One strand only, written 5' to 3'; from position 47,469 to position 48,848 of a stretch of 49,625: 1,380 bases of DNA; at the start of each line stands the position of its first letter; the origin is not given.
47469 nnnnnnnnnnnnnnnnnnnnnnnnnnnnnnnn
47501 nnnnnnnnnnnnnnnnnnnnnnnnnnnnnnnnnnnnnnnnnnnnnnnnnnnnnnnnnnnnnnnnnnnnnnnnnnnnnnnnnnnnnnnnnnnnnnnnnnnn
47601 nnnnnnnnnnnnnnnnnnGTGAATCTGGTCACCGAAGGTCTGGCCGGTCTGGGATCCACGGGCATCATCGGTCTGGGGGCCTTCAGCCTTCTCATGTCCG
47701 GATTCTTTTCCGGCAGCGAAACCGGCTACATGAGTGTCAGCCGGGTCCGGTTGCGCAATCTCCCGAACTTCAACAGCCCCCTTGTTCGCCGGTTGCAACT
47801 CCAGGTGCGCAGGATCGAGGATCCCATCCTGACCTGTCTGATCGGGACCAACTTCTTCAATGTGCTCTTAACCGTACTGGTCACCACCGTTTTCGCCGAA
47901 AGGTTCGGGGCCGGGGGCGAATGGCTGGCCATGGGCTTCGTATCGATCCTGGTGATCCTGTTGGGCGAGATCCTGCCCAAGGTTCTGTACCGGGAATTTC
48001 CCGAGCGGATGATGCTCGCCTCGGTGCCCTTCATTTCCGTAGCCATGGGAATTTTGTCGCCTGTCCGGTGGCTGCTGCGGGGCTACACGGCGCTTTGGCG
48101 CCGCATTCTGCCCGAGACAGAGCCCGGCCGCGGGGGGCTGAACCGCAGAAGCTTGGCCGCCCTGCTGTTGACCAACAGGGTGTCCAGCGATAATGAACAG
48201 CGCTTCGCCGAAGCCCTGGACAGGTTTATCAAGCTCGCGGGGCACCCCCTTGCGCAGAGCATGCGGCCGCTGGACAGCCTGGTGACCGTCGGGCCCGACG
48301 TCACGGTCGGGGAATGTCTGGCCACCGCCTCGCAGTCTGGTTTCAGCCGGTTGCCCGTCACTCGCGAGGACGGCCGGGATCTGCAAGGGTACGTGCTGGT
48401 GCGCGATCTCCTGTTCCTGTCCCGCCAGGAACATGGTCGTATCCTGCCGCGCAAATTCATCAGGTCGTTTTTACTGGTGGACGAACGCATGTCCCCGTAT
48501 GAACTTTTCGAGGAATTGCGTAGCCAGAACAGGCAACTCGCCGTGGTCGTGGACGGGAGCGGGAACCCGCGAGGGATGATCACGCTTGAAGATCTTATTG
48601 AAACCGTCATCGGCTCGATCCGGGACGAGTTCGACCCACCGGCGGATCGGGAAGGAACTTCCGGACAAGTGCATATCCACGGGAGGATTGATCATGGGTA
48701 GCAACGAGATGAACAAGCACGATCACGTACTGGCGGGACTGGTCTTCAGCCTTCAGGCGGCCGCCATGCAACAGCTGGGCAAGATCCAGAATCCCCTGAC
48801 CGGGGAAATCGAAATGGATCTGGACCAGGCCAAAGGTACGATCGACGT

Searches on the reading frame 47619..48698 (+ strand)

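Call 96: search_protein_families(library=pfam, proteins=[window:47619-48698:+], max_evalue=0.001)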
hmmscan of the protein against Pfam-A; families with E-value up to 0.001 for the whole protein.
window:47619-48698:+ (360 aa): 2 families
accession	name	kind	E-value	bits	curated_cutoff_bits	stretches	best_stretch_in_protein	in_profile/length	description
PF01595.25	CNNM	-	1.9e-32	112.8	28.4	1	21-164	4-149/181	Cyclin M transmembrane N-terminal domain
PF00571.33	CBS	-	2.7e-15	56.9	24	2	220-266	8-53/57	CBS domain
